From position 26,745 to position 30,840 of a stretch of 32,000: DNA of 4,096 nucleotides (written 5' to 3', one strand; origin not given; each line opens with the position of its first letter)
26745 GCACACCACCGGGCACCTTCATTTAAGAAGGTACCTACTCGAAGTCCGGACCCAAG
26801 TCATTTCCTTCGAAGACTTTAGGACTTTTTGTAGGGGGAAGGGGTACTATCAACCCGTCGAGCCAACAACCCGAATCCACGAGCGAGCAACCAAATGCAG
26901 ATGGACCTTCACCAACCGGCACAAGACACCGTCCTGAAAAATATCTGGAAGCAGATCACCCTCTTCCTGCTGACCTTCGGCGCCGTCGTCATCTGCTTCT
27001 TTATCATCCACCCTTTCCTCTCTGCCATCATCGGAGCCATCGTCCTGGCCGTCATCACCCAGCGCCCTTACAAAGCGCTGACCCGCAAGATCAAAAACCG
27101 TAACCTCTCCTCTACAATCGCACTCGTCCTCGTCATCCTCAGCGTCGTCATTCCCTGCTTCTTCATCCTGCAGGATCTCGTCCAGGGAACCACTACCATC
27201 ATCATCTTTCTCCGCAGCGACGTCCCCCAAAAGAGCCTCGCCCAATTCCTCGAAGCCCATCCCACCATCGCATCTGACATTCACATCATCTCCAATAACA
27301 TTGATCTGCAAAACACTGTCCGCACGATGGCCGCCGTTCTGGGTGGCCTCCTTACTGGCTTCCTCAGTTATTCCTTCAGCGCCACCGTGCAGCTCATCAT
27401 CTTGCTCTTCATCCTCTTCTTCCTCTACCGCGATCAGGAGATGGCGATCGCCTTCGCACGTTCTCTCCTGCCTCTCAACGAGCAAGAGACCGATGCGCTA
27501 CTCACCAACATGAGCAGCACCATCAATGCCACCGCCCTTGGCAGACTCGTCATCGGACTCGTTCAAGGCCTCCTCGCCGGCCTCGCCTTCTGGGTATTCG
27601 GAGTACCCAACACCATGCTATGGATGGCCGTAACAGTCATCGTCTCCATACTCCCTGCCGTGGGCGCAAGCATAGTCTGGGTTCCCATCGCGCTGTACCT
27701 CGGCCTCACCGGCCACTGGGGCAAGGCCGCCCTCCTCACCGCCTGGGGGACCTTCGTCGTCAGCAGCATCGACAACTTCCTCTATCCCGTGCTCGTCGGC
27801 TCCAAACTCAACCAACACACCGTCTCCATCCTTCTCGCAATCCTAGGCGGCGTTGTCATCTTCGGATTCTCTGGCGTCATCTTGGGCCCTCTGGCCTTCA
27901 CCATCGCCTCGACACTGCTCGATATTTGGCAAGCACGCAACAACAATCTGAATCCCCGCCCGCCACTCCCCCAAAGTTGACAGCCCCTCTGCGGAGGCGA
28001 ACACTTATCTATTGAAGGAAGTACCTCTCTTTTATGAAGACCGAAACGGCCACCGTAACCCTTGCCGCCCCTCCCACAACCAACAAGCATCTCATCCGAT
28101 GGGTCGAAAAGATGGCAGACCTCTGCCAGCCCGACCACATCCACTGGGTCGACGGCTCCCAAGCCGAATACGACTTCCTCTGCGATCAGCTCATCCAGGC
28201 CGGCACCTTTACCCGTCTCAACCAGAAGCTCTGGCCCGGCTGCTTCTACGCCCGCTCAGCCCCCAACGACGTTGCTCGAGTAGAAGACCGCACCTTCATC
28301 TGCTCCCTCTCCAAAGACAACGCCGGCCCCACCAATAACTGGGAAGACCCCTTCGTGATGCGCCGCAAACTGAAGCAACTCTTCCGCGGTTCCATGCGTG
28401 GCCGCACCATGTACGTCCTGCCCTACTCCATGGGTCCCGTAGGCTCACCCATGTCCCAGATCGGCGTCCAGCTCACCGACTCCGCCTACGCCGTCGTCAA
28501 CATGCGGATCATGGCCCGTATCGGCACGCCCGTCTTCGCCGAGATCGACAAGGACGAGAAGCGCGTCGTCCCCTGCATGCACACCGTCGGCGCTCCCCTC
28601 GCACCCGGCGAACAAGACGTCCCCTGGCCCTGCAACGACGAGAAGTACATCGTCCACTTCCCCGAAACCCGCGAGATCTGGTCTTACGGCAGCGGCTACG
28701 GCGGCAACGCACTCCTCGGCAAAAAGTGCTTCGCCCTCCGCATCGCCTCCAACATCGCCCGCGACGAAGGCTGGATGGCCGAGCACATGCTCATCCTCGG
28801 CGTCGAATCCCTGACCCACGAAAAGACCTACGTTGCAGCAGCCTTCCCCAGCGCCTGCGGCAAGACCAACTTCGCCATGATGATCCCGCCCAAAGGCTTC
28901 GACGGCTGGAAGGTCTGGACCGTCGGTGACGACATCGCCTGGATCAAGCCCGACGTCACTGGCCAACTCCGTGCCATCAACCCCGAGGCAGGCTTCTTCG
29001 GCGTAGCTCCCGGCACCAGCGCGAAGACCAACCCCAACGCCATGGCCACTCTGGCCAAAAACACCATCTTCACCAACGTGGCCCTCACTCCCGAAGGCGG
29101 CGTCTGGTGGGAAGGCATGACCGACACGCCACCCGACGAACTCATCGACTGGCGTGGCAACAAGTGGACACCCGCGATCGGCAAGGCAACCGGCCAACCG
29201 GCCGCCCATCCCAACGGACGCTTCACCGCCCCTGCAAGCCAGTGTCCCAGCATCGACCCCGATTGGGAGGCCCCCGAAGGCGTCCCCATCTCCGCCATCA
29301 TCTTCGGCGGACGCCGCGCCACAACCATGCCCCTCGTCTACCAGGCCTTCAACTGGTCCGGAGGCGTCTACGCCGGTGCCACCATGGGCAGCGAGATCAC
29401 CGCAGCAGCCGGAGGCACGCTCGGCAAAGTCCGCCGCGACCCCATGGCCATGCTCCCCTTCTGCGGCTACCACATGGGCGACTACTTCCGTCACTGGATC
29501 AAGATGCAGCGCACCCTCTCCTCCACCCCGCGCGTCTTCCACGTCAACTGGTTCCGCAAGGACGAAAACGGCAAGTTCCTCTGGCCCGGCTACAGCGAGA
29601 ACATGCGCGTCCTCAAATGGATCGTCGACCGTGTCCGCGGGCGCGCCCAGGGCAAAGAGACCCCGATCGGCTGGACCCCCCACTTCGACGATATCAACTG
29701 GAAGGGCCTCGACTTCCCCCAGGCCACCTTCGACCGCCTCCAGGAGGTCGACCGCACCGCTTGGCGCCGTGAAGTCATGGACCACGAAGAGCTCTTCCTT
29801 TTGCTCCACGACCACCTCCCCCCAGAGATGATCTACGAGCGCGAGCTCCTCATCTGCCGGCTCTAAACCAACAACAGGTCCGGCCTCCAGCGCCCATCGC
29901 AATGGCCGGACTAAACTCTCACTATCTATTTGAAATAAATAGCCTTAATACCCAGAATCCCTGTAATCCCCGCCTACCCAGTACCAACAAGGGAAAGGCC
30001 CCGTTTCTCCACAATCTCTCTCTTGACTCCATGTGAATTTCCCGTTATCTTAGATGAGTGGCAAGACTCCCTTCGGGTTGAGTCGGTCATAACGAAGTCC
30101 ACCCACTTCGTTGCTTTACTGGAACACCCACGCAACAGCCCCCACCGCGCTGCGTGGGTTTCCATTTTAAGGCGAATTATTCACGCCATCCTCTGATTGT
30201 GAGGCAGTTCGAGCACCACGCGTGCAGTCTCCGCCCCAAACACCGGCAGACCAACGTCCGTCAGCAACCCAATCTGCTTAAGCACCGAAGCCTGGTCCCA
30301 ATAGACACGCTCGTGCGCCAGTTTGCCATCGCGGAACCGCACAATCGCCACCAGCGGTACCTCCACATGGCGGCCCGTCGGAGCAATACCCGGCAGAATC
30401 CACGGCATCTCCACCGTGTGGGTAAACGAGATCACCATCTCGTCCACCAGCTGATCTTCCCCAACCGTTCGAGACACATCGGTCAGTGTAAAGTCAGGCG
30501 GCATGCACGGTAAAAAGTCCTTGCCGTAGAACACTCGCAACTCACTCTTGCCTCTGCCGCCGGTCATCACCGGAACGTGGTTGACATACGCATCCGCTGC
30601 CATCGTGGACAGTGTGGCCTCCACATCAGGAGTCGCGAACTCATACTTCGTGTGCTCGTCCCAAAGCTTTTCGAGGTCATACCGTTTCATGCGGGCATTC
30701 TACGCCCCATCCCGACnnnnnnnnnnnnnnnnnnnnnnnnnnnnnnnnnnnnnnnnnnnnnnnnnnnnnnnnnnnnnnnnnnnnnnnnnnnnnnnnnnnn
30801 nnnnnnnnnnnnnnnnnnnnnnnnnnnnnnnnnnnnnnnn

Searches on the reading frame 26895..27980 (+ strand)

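Call 26: search_protein_families(library=pfam, proteins=[window:26895-27980:+], max_evalue=0.001)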
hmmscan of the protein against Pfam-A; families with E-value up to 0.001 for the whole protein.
window:26895-27980:+ (361 aa): 1 family
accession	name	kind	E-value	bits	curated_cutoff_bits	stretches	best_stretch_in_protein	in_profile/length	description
PF01594.21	AI-2E_transport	-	7.1e-46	157.3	34.3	1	23-345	3-326/327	AI-2E family transporter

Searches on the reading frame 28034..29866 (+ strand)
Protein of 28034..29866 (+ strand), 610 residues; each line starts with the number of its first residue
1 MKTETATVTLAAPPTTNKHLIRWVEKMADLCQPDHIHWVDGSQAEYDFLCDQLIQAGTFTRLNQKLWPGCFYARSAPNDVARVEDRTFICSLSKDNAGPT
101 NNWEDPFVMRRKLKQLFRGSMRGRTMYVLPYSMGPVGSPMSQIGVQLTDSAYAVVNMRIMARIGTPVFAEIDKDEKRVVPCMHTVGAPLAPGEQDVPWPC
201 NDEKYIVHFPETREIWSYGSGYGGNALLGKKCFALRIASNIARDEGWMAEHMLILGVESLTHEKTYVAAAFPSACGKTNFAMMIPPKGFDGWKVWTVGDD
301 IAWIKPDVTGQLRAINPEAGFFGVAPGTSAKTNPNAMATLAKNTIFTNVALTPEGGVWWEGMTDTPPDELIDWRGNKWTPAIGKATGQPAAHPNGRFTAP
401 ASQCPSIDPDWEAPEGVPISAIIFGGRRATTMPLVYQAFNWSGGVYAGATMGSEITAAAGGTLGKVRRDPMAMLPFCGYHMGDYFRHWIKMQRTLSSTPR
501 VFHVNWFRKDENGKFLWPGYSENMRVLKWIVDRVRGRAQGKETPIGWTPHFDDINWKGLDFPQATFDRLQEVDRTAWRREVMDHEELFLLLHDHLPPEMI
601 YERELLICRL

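Call 26: search_protein_families(library=pfam, proteins=[window:28034-29866:+], max_evalue=0.001)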
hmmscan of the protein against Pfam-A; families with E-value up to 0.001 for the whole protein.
window:28034-29866:+ (610 aa): 2 families
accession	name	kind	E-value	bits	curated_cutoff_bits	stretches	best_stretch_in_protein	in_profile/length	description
PF00821.23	PEPCK_GTP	-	1e-163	544.7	23.8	1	247-604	1-352/357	Phosphoenolpyruvate carboxykinase C-terminal P-loop domain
PF17297.7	PEPCK_N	-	8.6e-100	333.3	23.8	1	22-243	1-218/218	Phosphoenolpyruvate carboxykinase N-terminal domain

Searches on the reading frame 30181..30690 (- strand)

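Call 26: search_protein_families(library=pfam, proteins=[window:30181-30690:-], max_evalue=0.001)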
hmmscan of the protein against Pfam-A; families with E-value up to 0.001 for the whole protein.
window:30181-30690:- (169 aa): 2 families
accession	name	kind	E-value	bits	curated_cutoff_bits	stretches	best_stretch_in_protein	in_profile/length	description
PF07366.18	SnoaL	-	2.7e-11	43.8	28.4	1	25-140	17-126/126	SnoaL-like polyketide cyclase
PF12680.13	SnoaL_2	-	2.1e-10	41.5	27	1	18-126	8-101/102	SnoaL-like domain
